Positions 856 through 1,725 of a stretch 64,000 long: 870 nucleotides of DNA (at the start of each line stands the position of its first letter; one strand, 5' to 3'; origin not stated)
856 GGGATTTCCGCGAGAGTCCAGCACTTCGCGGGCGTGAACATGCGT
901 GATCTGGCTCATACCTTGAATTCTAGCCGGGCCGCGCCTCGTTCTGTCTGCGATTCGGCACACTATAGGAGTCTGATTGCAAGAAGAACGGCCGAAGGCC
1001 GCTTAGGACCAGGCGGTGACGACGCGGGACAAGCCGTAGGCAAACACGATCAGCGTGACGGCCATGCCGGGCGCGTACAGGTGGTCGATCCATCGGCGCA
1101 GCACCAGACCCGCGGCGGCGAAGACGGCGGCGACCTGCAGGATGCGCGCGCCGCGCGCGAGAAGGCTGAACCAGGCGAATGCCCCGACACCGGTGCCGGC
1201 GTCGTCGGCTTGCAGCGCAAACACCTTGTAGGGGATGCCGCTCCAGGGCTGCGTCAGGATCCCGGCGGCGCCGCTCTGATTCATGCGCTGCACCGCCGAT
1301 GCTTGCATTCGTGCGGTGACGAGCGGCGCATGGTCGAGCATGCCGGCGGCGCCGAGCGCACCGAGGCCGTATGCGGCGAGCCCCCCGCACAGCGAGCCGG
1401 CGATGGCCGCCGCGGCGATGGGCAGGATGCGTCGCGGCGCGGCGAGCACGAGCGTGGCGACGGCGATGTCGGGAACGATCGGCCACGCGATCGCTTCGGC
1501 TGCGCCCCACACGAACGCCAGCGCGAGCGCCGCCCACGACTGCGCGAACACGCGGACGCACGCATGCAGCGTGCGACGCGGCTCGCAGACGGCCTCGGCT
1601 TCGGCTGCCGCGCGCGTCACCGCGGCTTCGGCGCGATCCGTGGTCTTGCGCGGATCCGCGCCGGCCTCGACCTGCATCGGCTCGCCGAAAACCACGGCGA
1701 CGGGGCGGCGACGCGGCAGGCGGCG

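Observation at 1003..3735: Phospholipid operon pgsA-cdsA-plsC in which PlsC is fused to a DedA-family membrane domain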

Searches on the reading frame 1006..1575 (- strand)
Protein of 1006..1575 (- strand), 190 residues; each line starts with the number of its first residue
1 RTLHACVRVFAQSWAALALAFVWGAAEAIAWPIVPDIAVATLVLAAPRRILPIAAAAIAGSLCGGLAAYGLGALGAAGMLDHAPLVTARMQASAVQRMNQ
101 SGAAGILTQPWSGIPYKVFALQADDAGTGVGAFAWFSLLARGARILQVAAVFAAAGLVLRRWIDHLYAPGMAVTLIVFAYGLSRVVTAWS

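Call 6: search_protein_families(library=pfam, proteins=[window:1006-1575:-], max_evalue=10)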
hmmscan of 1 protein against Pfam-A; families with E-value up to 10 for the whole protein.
seq(190 aa): 0 families

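Call 7: search_protein_families(library=ncbifam, proteins=[window:1006-1575:-], max_evalue=10)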
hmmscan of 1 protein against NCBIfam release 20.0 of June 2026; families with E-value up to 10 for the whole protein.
seq(190 aa): 0 families

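Call 15: search_solved_structures(query=A2, max_evalue=10)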
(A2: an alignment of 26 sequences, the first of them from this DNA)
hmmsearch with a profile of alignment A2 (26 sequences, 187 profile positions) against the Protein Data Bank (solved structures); distinct sequences matched with E-value up to 10: 2.
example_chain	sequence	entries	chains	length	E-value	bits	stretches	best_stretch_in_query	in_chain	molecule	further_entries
6sl5_6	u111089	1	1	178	0.48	13.3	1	100-129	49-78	Lhca6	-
1leh_A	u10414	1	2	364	0.53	13.2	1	56-122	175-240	LEUCINE DEHYDROGENASE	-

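Call 27: search_protein_representatives(alignment_id=A2)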
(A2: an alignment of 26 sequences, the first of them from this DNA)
Query: 26 sequences, 187 profile positions. Proteins with E-value up to 0.001 (for the whole library): 3074; up to 1e-10: 1368; up to 1e-30: 123. The best 150 are listed.
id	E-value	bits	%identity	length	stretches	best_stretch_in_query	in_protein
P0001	1.6e-68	246.4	-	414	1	2-187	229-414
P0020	7.5e-62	224.7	-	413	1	1-187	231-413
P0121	1.0e-61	224.3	-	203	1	3-187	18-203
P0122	1.9e-61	223.4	-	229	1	1-187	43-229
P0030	3.3e-61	222.6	-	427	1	1-187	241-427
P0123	5.7e-60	218.6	-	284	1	1-187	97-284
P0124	2.0e-59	216.8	-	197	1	3-187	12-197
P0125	3.6e-59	215.9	-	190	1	3-187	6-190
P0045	3.2e-58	212.9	-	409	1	1-187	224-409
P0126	1.8e-57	210.4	-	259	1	1-187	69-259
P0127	9.9e-57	208.0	-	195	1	2-187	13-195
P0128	1.3e-56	207.6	-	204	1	3-187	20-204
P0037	6.0e-56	205.4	-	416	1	1-187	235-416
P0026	1.3e-55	204.3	-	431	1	2-187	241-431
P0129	4.6e-55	202.5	-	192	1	2-187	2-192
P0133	8.5e-54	198.4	-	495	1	2-187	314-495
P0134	8.7e-54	198.4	-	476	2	1-187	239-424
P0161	5.2e-46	173.1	-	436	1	2-184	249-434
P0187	7.3e-40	153.0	-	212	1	2-187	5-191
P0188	1.0e-38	149.3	-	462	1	2-187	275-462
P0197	1.6e-35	138.8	-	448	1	6-187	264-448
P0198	2.5e-35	138.2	-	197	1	14-187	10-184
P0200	2.7e-35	138.1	-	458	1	1-187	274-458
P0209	4.1e-34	134.2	-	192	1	15-186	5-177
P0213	1.9e-33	132.1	-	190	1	14-187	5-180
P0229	3.0e-31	124.9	-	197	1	1-180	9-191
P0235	1.0e-30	123.2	-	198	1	2-177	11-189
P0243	8.9e-30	120.1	-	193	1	2-172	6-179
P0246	1.7e-29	119.2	-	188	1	8-183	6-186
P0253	5.7e-29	117.5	-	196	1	4-178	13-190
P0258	2.8e-28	115.2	-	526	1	3-184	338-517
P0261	4.4e-28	114.6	-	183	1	15-182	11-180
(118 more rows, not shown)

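Call 28: search_protein_families(library=pfam, proteins=[P0187, P0198, P0209, P0213, P0229, P0235, P0243, P0246, P0253, P0261], max_evalue=1)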
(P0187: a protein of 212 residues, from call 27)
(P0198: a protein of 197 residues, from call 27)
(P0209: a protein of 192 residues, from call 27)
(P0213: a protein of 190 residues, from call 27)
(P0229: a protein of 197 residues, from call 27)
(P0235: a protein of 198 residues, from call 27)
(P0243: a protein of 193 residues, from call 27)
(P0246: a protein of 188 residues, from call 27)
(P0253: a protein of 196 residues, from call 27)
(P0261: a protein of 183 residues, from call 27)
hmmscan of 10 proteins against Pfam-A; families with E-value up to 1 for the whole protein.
P0187 (212 aa): 1 family
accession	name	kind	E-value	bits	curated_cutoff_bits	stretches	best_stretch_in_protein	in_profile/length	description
PF09335.16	VTT_dom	-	0.006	17.5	33.9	1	52-147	18-115/123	VTT domain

P0198 (197 aa): 2 families
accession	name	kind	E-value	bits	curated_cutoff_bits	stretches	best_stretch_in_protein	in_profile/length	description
PF09335.16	VTT_dom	-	0.00032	21.6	33.9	1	32-137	7-112/123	VTT domain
PF13986.11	DUF4224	-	0.06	13.7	22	1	130-153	21-44/45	Domain of unknown function (DUF4224)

P0209 (192 aa): 2 families
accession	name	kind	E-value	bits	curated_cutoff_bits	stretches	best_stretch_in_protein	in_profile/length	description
PF09335.16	VTT_dom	-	2.9e-05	25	33.9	1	39-124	18-105/123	VTT domain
PF03695.18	UPF0149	-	0.073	13.7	25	1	155-184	98-132/181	Uncharacterised protein family (UPF0149)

P0213 (190 aa): 2 families
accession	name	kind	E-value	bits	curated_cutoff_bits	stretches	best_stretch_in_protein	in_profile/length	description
PF09335.16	VTT_dom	-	0.14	13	33.9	1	36-143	14-122/123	VTT domain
PF13488.11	Gly-zipper_Omp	-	0.67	10.4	25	0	45-66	3-24/46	Glycine zipper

P0229 (197 aa): 1 family
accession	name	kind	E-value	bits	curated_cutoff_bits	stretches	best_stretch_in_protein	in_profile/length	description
PF19626.4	DUF6131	-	0.087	13.6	25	1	126-158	3-35/59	Family of unknown function (DUF6131)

P0235 (198 aa): 0 families

P0243 (193 aa): 1 family
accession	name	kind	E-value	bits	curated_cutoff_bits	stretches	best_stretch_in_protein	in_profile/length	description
PF09335.16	VTT_dom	-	0.00012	22.9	33.9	1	54-156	19-121/123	VTT domain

P0246 (188 aa): 0 families

P0253 (196 aa): 0 families

P0261 (183 aa): 0 families

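Call 34: predict_structure(alignment_id=A2)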
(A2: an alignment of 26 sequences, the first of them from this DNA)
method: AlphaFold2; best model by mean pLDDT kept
length: 187 residues; sequences in the alignment: 26
mean_pLDDT: 95.0   pTM: 0.89
mean pLDDT of the five models: 95.0, 94.6, 94.5, 94.4, 93.9
residues with pLDDT >= 90: 170; 70-90: 14; 50-70: 3; < 50: 0
segments of 3 or more residues with pLDDT < 50: none
pLDDT, mean of each block of 10 residues (from residue 1): 97 97 84 90 98 98 97 91 95 97 95 96 97 97 97 97 95 92 93
secondary structure, 60 per line:
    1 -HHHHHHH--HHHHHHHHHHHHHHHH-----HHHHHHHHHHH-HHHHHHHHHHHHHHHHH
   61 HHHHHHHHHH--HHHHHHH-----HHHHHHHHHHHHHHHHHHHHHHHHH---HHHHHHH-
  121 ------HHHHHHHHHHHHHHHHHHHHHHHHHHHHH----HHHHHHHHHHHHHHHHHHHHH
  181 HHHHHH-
elements in order: H2-8 H11-26 H32-42 H44-70 H73-79 H85-109 H113-119 H127-155 H160-186

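Call 40: fold_search(model_id=the predicted structure, library=pdb)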
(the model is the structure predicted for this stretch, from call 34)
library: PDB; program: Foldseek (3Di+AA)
matches with E <= 10: 35; with E <= 0.001: 0
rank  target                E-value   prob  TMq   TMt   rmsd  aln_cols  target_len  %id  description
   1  5l0i                  2.3e+00  0.06  0.17  0.18  15.7       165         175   13  Human metavinculin MVt R975W cardiomyopathy-associated mutant (residues 959-1134) (released 2016-08-31)
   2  8bp7_B                3.1e+00  0.16  0.35  0.21  11.7       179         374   18  Citrate-bound hexamer of Synechococcus elongatus citrate synthase (released 2024-04-24)
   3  6mg8                  4.1e+00  0.02  0.15  0.05  19.4       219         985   15  Structural basis for cholesterol transport-like activity of the Hedgehog receptor Patched (released 2018-11-28)
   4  8ttf_A                4.3e+00  0.07  0.25  0.15  12.8       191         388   15  NorA double mutant - E222QD307N at pH 7.5 (released 2024-05-29)
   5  6rvd_A                4.3e+00  0.03  0.18  0.05  20.5       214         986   15  Revised cryo-EM structure of the human 2:1 Ptch1-Shh complex (released 2019-10-02)
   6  9kv0                  4.5e+00  0.03  0.17  0.11  15.0       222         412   14  Cryo-EM structure of human G6PT in complex with chlorogenic acid (released 2025-11-12)
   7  3gd8                  4.7e+00  0.04  0.21  0.18  14.0       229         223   14  Crystal Structure of Human Aquaporin 4 at 1.8 and its Mechanism of Conductance (released 2009-03-31)
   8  8q3v_C                4.7e+00  0.03  0.17  0.14  16.2       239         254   13  Cryo-EM structure of the methanogenic Na+ translocating N5-methyl-H4MPT:CoM methyltransferase complex (released 2024-07-10)
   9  2r26_A                4.7e+00  0.02  0.14  0.09  15.7       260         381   12  The Structure of the Ternary Complex of Carboxymethyl Coenzyme A and Oxalateacetate with Citrate Synthase from the The (released 2008-08-12)
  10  8q3v_c                4.9e+00  0.04  0.19  0.15  16.1       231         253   13  Cryo-EM structure of the methanogenic Na+ translocating N5-methyl-H4MPT:CoM methyltransferase complex (released 2024-07-10)
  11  3mmi_A                5.2e+00  0.05  0.20  0.14  17.8       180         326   11  Crystal structure of the globular tail of Myo4p (released 2010-05-12)
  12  3mp7_A                5.2e+00  0.03  0.14  0.08  18.5       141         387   17  Lateral opening of a translocon upon entry of protein suggests the mechanism of insertion into membranes (released 2010-10-06)
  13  6e1h_A                5.9e+00  0.02  0.17  0.05  20.4       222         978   18  Structure of 2:1 human Ptch1-Shh-N complex (released 2018-08-29)
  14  6ql4_B                5.9e+00  0.01  0.12  0.06  20.9       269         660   12  Crystal structure of nucleotide-free Mgm1 (released 2019-07-03)
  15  6tha                  6.2e+00  0.01  0.15  0.09  17.3       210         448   13  Crystal structure of human sugar transporter GLUT1 (SLC2A1) in the inward conformation (released 2020-11-25)
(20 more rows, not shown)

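Call 52: find_related_loci(query=A3, collection=genome_contigs, flank=5000)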
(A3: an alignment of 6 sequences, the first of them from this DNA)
Query A3 (187 aa) in genome_contigs; peptide patterns used: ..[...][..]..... (x = any residue, [..] = any of these).
23 stretches matched a pattern; 12 encode a relative of the query (tblastn E <= 1e-3); 12 distinct loci.
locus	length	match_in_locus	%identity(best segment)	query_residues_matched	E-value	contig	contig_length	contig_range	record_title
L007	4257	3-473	64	32-187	1e-56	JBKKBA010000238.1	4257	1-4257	MAG: Actinomycetota bacterium isolate swi_bin.332 S1Ck127_13328020_flag_1_multi_6.0000_len_4257, whole genome shotgun se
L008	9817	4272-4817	50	7-187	1e-46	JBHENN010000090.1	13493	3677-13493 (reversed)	MAG: Actinomycetota bacterium isolate S5_bin.17.orig S5_k141_1722985, whole genome shotgun sequence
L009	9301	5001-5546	50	1-187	2e-39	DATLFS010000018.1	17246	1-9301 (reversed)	MAG TPA_asm: Actinomycetota bacterium isolate SMAG_U13594 k141_207179, whole genome shotgun sequence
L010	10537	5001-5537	48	7-186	7e-37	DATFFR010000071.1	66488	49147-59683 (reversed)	MAG TPA_asm: Actinomycetota bacterium isolate SMAG_U8641 k141_619369, whole genome shotgun sequence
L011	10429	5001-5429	50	4-145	7e-32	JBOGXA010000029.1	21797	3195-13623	MAG: Actinomycetota bacterium isolate SD8036_metabat2.bin.39 NODE_1024_length_21797_cov_2.884310, whole genome shotgun s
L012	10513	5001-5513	50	14-187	2e-25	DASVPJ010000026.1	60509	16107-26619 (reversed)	MAG TPA_asm: Mycobacteriales bacterium isolate SMAG_U3176 k141_364381, whole genome shotgun sequence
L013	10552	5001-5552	35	4-186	8e-25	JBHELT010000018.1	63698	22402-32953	MAG: Actinomycetota bacterium isolate S2_bin.28.orig S2_k141_2761293, whole genome shotgun sequence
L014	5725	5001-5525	39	9-187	5e-21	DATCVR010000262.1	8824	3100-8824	MAG TPA_asm: Jiangellaceae bacterium isolate SMAG_U7390 k141_112329, whole genome shotgun sequence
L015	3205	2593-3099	28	7-176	2e-15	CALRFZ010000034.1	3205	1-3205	MAG: Candidatus Staskawiczbacteria bacterium isolate Ike-100m-1 genome assembly, contig: Ike-100-c11320, whole genome sh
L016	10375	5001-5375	31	16-141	1e-9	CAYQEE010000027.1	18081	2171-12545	MAG TPA_asm: uncultured Gammaproteobacteria bacterium isolate SRP272529_co2_240 genome assembly, contig: NODE_5196_lengt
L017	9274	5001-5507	25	16-186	3e-13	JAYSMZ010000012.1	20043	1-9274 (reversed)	MAG: bacterium isolate GFS_10842 GFS_10842_11, whole genome shotgun sequence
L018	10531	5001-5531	26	4-182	8e-11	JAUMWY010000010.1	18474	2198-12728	MAG: Candidatus Saccharibacteria bacterium isolate S15M_Sa_34 NODE_1474_length_18474_cov_28.333786, whole genome shotgun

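Call 54: search_protein_families(library=pfam, proteins=[P0133, P0134, P0258, P0188, P0200, P0197, P0161], max_evalue=0.01)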
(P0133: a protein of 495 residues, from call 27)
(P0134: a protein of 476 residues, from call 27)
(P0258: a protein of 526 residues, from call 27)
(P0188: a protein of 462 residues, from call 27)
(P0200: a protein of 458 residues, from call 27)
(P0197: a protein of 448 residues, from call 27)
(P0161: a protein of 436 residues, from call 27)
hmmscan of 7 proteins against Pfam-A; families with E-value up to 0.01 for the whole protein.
P0133 (495 aa): 1 family
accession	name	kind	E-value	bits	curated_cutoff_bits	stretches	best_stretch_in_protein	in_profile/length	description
PF01553.26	Acyltransferase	-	3.2e-19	69.5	23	1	81-200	11-132/132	Acyltransferase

P0134 (476 aa): 2 families
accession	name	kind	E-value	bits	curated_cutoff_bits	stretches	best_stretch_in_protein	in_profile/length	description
PF01553.26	Acyltransferase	-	2.7e-17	63.2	23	1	52-175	4-131/132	Acyltransferase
PF07291.16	MauE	-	0.00066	20.4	27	1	368-429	39-100/128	Methylamine utilisation protein MauE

P0258 (526 aa): 1 family
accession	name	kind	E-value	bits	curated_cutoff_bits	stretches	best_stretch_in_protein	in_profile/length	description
PF01040.23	UbiA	-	3.6e-24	85.9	34.2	1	27-250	2-226/250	UbiA prenyltransferase family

P0188 (462 aa): 2 families
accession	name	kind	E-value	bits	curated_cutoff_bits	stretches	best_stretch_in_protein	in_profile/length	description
PF01553.26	Acyltransferase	-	1e-10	42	23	1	61-158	2-102/132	Acyltransferase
PF23094.2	MBTPS1_3rd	-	0.0004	20.6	27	1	393-435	67-109/130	MBTPS1, third Ig-like domain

P0200 (458 aa): 1 family
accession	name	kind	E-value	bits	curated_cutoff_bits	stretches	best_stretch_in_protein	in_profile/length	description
PF01553.26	Acyltransferase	-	4.9e-18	65.6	23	1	91-210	9-130/132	Acyltransferase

P0197 (448 aa): 1 family
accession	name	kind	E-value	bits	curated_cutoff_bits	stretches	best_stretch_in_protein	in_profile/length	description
PF01553.26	Acyltransferase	-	2.5e-15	56.9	23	1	51-174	3-131/132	Acyltransferase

P0161 (436 aa): 1 family
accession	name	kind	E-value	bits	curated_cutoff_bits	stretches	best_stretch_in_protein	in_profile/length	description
PF01553.26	Acyltransferase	-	3.1e-11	43.6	23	1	60-160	2-105/132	Acyltransferase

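Call 56: search_protein_families(library=ncbifam, proteins=[P0258], max_evalue=0.01)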
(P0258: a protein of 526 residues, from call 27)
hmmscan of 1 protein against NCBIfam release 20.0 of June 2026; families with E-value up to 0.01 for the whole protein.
P0258 (526 aa): 9 families
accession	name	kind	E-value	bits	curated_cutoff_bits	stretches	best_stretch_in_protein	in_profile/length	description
NF005742.0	PRK07566.1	equivalog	6.7e-16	58.3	313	1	13-250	30-271/315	chlorophyll synthase ChlG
NF009523.0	PRK12884.1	equivalog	2.1e-15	56.7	269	1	13-239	6-226/279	prenyltransferase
NF009521.0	PRK12882.1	equivalog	1.3e-14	54.1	296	1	13-231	7-222/280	geranylgeranylglycerol-phosphate geranylgeranyltransferase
NF009522.0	PRK12883.1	equivalog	5.9e-11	42.4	353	1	15-225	7-212/279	geranylgeranylglycerol-phosphate geranylgeranyltransferase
TIGR01476.1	chlor_syn_BchG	subfamily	1.8e-09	37.5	212.3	1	44-257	37-246/283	(bacterio)chlorophyll synthase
NF009525.0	PRK12887.1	equivalog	2.4e-07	30.4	226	1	64-245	74-262/310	homogentisate phytyltransferase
NF006088.0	PRK08238.1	equivalog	1.2e-06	27.5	351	1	44-233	227-412/482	UbiA family prenyltransferase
NF009058.0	PRK12392.1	subfamily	4.8e-06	25.9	494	1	64-265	72-274/333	bacteriochlorophyll c synthase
TIGR02056.1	ChlG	equivalog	0.00013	21.7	436.45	1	64-231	74-245/306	chlorophyll synthase ChlG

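Call 57: find_encoding_contigs(protein=P0258, flank=8000, max_places=3)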
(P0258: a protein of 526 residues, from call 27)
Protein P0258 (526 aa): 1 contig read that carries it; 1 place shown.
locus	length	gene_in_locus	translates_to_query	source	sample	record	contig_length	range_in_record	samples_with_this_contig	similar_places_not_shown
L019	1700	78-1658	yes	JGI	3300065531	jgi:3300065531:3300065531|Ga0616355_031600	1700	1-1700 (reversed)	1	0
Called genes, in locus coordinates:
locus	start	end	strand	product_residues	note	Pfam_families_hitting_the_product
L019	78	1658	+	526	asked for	PF01040:UbiA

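Call 59: search_protein_families(library=pfam, proteins=[L016:1542-2285:-, L016:2288-2974:-, L016:2862-3584:+, L016:3574-3981:+, L016:3988-4848:+, L015:1348-2010:+, L015:2007-2363:+, L015:736-1305:-, L018:4235-4798:-, L018:3532-4242:-], max_evalue=0.01)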
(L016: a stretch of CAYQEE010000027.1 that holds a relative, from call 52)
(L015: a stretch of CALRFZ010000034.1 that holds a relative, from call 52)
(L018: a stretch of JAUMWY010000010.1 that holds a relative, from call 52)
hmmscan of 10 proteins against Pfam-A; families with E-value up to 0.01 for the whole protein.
L016:1542-2285:- (247 aa): 1 family
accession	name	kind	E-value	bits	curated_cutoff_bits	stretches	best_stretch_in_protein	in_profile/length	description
PF01148.25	CTP_transf_1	-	3.9e-24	86.4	24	1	30-240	42-263/264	Cytidylyltransferase family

L016:2288-2974:- (228 aa): 1 family
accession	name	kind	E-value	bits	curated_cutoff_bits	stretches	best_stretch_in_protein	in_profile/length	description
PF02660.20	G3P_acyltransf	-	1.7e-46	158.8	24.1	1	48-219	1-164/164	Glycerol-3-phosphate acyltransferase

L016:2862-3584:+ (240 aa): 0 families

L016:3574-3981:+ (135 aa): 2 families
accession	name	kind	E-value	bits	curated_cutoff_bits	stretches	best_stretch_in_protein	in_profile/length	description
PF07695.17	7TMR-DISM_7TM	-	0.00076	19.9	29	1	28-122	93-175/205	7TM diverse intracellular signalling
PF00115.25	COX1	-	0.00076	18.9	34.8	1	31-126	81-180/436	Cytochrome C and Quinol oxidase polypeptide I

L016:3988-4848:+ (286 aa): 1 family
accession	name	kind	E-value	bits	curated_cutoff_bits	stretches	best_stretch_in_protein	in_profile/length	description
PF01040.23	UbiA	-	1.6e-23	83.7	34.2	1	23-245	3-232/250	UbiA prenyltransferase family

L015:1348-2010:+ (220 aa): 0 families

L015:2007-2363:+ (118 aa): 0 families

L015:736-1305:- (189 aa): 1 family
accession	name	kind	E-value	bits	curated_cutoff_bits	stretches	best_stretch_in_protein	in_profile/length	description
PF02660.20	G3P_acyltransf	-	2.6e-47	161.4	24.1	1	9-180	1-164/164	Glycerol-3-phosphate acyltransferase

L018:4235-4798:- (187 aa): 1 family
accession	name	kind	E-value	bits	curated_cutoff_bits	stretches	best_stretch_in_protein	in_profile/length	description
PF02660.20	G3P_acyltransf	-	1.1e-39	136.6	24.1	1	9-179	1-161/164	Glycerol-3-phosphate acyltransferase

L018:3532-4242:- (236 aa): 1 family
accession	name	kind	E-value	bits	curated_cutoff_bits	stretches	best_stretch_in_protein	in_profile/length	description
PF01148.25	CTP_transf_1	-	6.9e-31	108.5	24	1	12-235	27-262/264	Cytidylyltransferase family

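Call 66: fold_search(model_id=the predicted structure, library=viral)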
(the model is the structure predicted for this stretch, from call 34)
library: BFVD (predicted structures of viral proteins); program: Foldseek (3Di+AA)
matches with E <= 10: 49; with E <= 0.001: 0
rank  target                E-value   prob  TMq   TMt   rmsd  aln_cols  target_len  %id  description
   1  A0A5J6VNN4            1.9e-01  0.99  0.53  0.43   8.1       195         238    7  SNARE associated Golgi protein [Megaviridae environmental sample]
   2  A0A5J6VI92            4.8e-01  0.80  0.47  0.33   8.9       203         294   13  SNARE associated Golgi protein [Megaviridae environmental sample]
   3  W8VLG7                6.9e-01  0.13  0.19  0.07  14.9       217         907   12  (no name in the UniProt tables at hand)
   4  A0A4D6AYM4            2.3e+00  0.08  0.21  0.07  16.4       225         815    8  (no name in the UniProt tables at hand)
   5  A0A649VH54            2.9e+00  0.08  0.23  0.08  15.0       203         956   12  (no name in the UniProt tables at hand)
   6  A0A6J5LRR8            2.9e+00  0.06  0.20  0.11  17.2       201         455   13  Caudovirus, tape measure, N-terminal [uncultured Caudovirales phage]
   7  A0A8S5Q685            3.6e+00  0.03  0.16  0.10  15.1       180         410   13  Minor tail protein (Fragment) [virus sp. ct87y24]
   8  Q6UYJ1                3.6e+00  0.03  0.18  0.07  15.9       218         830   14  Tape measure protein [Burkholderia phage BcepNazgul]
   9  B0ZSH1                3.6e+00  0.02  0.13  0.05  20.1       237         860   15  Probable tape measure protein [Halomonas phage phiHAP-1 (isolate -/Gulf of Mexico/-/2001)]
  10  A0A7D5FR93            4.1e+00  0.03  0.18  0.11  18.8       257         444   12  Tape measure protein [Gordonia phage Magel]
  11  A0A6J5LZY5            4.5e+00  0.05  0.20  0.05  20.8       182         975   13  Uncharacterized protein [uncultured Caudovirales phage]
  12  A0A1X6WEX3            4.7e+00  0.06  0.17  0.18  15.5       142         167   10  (no name in the UniProt tables at hand)
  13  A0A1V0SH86            5.0e+00  0.06  0.20  0.24  15.0       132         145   15  Uncharacterized protein [Hokovirus HKV1]
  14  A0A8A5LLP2            5.0e+00  0.02  0.18  0.05  20.4       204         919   16  (no name in the UniProt tables at hand)
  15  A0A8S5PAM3            5.2e+00  0.03  0.16  0.07  17.4       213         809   11  Tail tape measure protein (Fragment) [Siphoviridae sp. ctwzt2]
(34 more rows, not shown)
